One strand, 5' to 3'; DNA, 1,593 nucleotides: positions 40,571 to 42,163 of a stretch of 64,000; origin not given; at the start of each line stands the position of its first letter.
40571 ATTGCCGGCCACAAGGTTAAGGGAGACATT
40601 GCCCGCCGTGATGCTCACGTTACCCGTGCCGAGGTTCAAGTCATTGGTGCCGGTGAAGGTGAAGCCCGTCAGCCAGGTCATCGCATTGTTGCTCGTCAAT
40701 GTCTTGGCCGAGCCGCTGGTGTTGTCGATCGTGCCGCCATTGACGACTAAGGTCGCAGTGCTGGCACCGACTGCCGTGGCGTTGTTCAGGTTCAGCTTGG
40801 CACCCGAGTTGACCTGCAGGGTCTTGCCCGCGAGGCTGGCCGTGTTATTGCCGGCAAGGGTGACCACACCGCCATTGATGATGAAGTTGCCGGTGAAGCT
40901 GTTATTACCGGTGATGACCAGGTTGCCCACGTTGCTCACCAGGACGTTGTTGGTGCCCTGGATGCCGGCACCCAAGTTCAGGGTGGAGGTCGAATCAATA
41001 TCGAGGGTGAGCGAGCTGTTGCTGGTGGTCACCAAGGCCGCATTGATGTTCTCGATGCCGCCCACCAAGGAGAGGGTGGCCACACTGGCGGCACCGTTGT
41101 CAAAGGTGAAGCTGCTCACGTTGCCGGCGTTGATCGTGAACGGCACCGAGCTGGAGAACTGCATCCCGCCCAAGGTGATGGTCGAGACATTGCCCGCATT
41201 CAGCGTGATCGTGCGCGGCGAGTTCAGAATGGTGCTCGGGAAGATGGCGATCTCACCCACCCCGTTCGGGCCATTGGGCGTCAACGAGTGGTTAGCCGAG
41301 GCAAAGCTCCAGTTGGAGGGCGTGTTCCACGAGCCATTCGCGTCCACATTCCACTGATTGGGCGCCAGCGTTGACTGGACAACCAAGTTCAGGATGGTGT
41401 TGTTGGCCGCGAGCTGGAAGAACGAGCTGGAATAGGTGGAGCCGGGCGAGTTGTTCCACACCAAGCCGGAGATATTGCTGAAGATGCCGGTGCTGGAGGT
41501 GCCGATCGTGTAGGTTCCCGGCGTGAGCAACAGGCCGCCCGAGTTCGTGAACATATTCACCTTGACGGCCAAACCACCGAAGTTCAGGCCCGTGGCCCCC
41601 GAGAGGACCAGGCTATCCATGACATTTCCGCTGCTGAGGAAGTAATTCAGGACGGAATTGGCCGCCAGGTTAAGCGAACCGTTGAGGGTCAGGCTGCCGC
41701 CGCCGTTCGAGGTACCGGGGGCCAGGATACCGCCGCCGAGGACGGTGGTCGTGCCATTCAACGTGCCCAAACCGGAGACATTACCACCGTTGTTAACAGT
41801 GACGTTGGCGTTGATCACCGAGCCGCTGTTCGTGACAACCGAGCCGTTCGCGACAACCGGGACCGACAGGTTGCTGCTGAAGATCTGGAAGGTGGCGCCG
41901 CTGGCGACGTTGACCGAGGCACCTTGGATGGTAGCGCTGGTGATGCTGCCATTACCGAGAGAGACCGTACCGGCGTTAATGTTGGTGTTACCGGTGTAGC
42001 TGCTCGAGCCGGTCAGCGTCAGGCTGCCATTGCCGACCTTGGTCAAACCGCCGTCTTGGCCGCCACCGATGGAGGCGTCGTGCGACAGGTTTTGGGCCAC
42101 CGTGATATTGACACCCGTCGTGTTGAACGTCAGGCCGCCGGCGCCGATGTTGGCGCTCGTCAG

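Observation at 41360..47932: The giant ORF looks like several complete PEP-CTERM repeat proteins fused head to tail: three internal junctions of a C-terminal-type domain running into an N-terminal-type domain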

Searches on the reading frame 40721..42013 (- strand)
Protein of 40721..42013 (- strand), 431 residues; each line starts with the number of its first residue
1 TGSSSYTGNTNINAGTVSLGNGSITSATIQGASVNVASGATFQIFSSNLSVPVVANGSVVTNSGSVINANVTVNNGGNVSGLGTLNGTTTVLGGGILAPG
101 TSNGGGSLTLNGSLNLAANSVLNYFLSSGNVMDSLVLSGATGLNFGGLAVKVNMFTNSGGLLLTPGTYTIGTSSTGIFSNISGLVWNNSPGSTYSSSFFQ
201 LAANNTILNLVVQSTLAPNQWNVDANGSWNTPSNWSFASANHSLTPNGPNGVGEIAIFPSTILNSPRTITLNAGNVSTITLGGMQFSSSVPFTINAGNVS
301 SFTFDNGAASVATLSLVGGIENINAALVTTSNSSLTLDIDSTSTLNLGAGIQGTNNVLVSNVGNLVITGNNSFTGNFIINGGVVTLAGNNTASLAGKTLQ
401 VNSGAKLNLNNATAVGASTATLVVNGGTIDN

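Call 52: predict_structure(alignment_id=A2)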
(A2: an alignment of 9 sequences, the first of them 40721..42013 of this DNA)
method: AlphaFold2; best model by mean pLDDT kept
length: 431 residues; sequences in the alignment: 9
mean_pLDDT: 71.2   pTM: 0.59
mean pLDDT of the five models: 71.2, 68.1, 68.1, 67.7, 65.5
residues with pLDDT >= 90: 32; 70-90: 215; 50-70: 148; < 50: 36
segments of 3 or more residues with pLDDT < 50: 1-5, 47-50, 155-161, 189-198
pLDDT, mean of each block of 10 residues (from residue 1): 45 58 50 61 55 67 76 80 82 81 74 77 69 77 59 48 63 74 52 45 73 60 73 65 59 77 70 70 82 82 78 86 89 85 89 86 85 81 79 66 87 59 85 75
secondary structure, 60 per line:
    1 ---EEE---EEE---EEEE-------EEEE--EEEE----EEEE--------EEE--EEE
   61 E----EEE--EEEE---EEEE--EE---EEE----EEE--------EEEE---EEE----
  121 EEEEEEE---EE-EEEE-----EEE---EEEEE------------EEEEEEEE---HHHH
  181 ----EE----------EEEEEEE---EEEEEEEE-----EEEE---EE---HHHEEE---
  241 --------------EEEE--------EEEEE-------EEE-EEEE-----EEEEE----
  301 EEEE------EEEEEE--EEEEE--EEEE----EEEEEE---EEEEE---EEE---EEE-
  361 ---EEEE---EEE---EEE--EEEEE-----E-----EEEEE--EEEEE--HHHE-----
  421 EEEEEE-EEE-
elements in order: E4-6 E10-12 E16-19 E27-30 E33-36 E41-44 E53-55 E58-61 E66-68 E71-74 E78-81 E89-91 E96-98 E107-110 E114-116 E121-127 E134-137 E143-145 E149-153 E166-173 H177-180 E197-203 E207-214 E220-223 E235-237 E255-258 E267-271 E279-281 E283-286 E292-296 E301-304 E311-316 E319-323 E326-329 E334-339 E343-347 E351-353 E357-359 E364-367 E371-373 E377-379 E382-386 E398-402 E405-409 E421-426 E428-430

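Call 55: fold_search(model_id=the predicted structure, library=pdb)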
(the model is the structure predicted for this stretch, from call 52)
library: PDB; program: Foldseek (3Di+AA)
matches with E <= 10: 93; with E <= 0.001: 0
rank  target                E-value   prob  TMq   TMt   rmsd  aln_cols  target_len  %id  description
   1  8e7f                  1.3e-03  1.00  0.30  0.22   7.3       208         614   23  Crystal structure of the autotransporter Ssp from Serratia marcescens. (released 2023-03-08)
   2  1wxr                  8.5e-02  0.14  0.16  0.08  20.4       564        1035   12  Crystal structure of Heme Binding protein, an autotransporter hemoglobine protease from pathogenic Escherichia coli (released 2005-03-01)
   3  7koh_A                1.2e-01  0.15  0.19  0.17  16.8       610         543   11  Crystal structure of antigen 43 from Escherichia coli EDL933 (released 2022-03-09)
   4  4kh3                  1.5e-01  0.16  0.20  0.19  15.4       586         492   12  Structure of a bacterial self-associating protein (released 2014-01-15)
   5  4pew_B                2.1e-01  0.14  0.19  0.15  21.6       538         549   10  Structure of sacteLam55A from Streptomyces sp. SirexAA-E (released 2015-03-18)
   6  7koh_C                4.2e-01  0.12  0.19  0.16  15.8       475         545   13  Crystal structure of antigen 43 from Escherichia coli EDL933 (released 2022-03-09)
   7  7koh_D                4.2e-01  0.08  0.17  0.15  17.4       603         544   13  Crystal structure of antigen 43 from Escherichia coli EDL933 (released 2022-03-09)
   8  4q1q_A                5.1e-01  0.12  0.16  0.22  17.1       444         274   14  Crystal structure of TibC-catalyzed hyper-glycosylated TibA55-350 fragment (released 2014-09-17)
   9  3syj                  5.4e-01  0.08  0.17  0.10  18.6       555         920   11  Crystal structure of the Haemophilus influenzae Hap adhesin (released 2011-08-24)
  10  9mne_A                5.6e-01  0.05  0.16  0.09  19.1       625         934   13  Crystal structure of enteropathogenic Escherichia coli EspC (released 2025-10-29)
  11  5uyt_B                5.9e-01  0.04  0.13  0.13  20.6       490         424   11  Crystal structure of ice binding protein from an Antarctic bacterium Flavobacteriaceae (released 2017-10-25)
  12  4oj5_A                6.5e-01  0.08  0.19  0.12  16.6       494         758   10  Crystal Structure of a Putative Tailspike Protein (TSP1, orf210) from Escherichia coli O157:H7 Bacteriohage CBA120 (released 2014-03-26)
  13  3ak5_C                7.5e-01  0.04  0.14  0.09  18.3       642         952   13  Hemoglobin protease (Hbp) passenger missing domain-2 (released 2010-10-06)
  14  3h09_B                7.5e-01  0.03  0.14  0.09  21.8       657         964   12  The structure of Haemophilus influenzae IgA1 protease (released 2009-04-21)
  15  4pex_B                7.8e-01  0.05  0.15  0.12  20.3       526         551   10  Structure of the E502A variant of sacteLam55A from Streptomyces sp. SirexAA-E in complex with glucose (released 2015-03-18)
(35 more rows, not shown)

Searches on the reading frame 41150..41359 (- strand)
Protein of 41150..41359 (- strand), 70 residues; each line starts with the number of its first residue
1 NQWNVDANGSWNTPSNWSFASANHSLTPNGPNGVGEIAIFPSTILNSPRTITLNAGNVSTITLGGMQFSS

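Call 45: search_protein_representatives(alignment_id=A1)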
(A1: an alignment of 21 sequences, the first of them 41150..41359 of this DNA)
Query: 21 sequences, 68 profile positions. Proteins with E-value up to 0.001 (for the whole library): 14821; up to 1e-10: 528; up to 1e-30: 6. The best 150 are listed.
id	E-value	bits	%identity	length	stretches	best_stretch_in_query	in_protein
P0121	4.9e-64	228.9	-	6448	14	3-47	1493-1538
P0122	9.9e-45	167.0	-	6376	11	2-58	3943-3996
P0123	8.9e-41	154.4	-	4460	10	2-57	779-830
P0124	6.0e-33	129.3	-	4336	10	2-59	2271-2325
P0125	1.9e-32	127.7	-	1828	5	2-65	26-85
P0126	3.5e-31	123.6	-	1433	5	2-67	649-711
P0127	1.2e-28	115.5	-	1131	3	2-67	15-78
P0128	6.3e-28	113.2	-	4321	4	2-66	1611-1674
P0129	8.7e-28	112.8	-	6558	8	1-66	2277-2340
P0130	2.3e-27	111.4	-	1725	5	2-66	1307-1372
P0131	4.9e-27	110.4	-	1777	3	2-68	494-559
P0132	6.4e-27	110.0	-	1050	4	2-66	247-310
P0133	8.0e-27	109.7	-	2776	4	2-67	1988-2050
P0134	3.0e-26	107.8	-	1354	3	1-65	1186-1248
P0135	5.4e-26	107.0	-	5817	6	2-59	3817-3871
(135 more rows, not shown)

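Call 63: search_solved_structures(query=A1, max_evalue=10, show_alignments=2)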
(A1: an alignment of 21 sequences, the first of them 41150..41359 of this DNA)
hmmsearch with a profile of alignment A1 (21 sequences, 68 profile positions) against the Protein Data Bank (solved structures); distinct sequences matched with E-value up to 10: 6.
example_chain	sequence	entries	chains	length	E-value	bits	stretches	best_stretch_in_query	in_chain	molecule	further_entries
8gl6_D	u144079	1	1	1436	1.1e-07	35.5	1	2-68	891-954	RemA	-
8w5f_H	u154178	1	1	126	0.037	17.8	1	17-58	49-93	Heavy chain of Ab6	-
9vfu_E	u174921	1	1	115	0.39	14.5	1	17-58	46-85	VH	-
8f5n_H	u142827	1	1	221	1.1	13.1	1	17-58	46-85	Mouse-Human Fab heavy chain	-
1f3d_H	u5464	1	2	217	2.2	12.1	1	17-60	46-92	CATALYTIC ANTIBODY 4B2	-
9q5u_A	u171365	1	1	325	2.6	11.9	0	26-59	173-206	RTX protein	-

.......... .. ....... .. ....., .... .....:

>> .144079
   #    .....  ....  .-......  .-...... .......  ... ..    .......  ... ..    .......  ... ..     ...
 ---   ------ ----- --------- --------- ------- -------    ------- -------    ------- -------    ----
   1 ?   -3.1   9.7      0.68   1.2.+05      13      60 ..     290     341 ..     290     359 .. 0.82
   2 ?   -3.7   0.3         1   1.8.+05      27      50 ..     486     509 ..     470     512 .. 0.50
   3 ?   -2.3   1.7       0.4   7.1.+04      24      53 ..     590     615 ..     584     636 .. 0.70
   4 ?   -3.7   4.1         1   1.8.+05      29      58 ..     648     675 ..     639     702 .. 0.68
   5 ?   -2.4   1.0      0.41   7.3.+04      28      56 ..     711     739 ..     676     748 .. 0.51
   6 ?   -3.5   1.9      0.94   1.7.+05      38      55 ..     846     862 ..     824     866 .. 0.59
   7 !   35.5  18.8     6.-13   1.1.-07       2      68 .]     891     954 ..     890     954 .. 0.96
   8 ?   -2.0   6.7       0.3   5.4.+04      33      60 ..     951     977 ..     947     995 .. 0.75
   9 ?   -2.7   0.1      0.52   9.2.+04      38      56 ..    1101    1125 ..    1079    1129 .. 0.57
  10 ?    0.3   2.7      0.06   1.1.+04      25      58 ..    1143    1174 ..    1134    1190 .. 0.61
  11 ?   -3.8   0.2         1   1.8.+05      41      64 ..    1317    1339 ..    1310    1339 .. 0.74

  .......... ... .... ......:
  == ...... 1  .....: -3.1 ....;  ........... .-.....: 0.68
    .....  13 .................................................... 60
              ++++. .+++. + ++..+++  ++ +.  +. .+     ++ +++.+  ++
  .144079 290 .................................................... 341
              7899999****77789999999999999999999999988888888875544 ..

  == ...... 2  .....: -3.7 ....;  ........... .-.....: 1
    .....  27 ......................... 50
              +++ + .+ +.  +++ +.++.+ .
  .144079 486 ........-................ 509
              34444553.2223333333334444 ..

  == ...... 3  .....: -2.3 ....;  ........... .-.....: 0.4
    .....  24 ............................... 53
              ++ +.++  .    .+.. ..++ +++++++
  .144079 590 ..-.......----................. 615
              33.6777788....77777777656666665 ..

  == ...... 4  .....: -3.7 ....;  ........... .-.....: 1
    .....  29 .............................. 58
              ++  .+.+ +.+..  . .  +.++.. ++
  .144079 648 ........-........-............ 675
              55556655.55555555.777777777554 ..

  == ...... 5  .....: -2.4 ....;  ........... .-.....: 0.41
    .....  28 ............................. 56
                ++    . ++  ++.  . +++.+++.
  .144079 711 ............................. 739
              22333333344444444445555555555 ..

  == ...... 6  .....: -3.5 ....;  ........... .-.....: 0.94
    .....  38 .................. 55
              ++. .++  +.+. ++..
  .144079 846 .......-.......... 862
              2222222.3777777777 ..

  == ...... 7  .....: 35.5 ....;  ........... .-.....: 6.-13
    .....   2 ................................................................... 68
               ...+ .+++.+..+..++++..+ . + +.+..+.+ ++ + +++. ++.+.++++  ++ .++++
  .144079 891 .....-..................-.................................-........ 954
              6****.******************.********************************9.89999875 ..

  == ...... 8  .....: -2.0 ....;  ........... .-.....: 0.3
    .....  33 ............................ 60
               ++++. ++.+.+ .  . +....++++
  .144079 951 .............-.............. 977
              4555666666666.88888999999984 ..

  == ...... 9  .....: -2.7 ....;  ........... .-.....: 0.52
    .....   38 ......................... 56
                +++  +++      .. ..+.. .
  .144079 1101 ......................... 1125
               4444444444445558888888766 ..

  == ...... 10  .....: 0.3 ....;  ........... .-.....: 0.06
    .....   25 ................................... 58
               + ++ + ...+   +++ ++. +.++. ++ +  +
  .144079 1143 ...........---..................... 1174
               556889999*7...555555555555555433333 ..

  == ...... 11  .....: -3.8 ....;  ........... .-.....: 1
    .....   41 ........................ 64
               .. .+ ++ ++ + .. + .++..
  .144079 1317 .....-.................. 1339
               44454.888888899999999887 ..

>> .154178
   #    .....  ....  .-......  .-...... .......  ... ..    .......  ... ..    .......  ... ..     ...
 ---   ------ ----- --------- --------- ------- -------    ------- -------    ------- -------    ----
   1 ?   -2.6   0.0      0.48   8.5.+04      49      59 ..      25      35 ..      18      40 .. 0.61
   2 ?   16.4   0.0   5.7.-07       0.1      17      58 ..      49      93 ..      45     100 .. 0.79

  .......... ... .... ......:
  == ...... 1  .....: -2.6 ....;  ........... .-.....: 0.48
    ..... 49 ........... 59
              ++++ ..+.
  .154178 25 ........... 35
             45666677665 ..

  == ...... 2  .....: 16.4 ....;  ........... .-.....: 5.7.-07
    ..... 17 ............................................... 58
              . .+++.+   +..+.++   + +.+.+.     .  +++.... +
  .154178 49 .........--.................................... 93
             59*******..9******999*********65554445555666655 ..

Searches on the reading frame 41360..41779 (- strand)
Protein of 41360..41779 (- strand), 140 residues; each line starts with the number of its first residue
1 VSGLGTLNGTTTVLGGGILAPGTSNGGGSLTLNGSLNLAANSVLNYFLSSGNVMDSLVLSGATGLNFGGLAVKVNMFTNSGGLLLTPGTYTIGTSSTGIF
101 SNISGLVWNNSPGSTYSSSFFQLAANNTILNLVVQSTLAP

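Call 68: search_solved_structures(query=A3, max_evalue=10, show_alignments=3)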
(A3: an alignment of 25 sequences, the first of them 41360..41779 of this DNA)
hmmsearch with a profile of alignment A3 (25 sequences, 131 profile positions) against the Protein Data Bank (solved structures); distinct sequences matched with E-value up to 10: 7.
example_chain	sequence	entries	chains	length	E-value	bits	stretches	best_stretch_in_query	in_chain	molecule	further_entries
7jvi_A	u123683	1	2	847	0.0021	21.4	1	2-64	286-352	Beta-helix domain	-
3a1m_A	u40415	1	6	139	0.036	17.4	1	10-79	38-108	chimera of thrombin cleavage site, Tail-associated lysozyme, Fibritin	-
6p22_A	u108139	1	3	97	0.25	14.7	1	10-73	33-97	CHIMERA OF CENTRAL SPIKE PROTEINS GP5 FROM PHAGE T4 AND PVC8 FROM PVC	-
4jj2_A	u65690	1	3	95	0.29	14.5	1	10-71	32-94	Tail-associated lysozyme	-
4osd_A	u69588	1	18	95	0.38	14.1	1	10-71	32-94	Tail-associated lysozyme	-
4jiw_A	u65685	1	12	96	0.71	13.2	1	10-71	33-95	Tail-associated lysozyme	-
6ibu_A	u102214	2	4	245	1.1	12.7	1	38-88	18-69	Probable glycosidase crf1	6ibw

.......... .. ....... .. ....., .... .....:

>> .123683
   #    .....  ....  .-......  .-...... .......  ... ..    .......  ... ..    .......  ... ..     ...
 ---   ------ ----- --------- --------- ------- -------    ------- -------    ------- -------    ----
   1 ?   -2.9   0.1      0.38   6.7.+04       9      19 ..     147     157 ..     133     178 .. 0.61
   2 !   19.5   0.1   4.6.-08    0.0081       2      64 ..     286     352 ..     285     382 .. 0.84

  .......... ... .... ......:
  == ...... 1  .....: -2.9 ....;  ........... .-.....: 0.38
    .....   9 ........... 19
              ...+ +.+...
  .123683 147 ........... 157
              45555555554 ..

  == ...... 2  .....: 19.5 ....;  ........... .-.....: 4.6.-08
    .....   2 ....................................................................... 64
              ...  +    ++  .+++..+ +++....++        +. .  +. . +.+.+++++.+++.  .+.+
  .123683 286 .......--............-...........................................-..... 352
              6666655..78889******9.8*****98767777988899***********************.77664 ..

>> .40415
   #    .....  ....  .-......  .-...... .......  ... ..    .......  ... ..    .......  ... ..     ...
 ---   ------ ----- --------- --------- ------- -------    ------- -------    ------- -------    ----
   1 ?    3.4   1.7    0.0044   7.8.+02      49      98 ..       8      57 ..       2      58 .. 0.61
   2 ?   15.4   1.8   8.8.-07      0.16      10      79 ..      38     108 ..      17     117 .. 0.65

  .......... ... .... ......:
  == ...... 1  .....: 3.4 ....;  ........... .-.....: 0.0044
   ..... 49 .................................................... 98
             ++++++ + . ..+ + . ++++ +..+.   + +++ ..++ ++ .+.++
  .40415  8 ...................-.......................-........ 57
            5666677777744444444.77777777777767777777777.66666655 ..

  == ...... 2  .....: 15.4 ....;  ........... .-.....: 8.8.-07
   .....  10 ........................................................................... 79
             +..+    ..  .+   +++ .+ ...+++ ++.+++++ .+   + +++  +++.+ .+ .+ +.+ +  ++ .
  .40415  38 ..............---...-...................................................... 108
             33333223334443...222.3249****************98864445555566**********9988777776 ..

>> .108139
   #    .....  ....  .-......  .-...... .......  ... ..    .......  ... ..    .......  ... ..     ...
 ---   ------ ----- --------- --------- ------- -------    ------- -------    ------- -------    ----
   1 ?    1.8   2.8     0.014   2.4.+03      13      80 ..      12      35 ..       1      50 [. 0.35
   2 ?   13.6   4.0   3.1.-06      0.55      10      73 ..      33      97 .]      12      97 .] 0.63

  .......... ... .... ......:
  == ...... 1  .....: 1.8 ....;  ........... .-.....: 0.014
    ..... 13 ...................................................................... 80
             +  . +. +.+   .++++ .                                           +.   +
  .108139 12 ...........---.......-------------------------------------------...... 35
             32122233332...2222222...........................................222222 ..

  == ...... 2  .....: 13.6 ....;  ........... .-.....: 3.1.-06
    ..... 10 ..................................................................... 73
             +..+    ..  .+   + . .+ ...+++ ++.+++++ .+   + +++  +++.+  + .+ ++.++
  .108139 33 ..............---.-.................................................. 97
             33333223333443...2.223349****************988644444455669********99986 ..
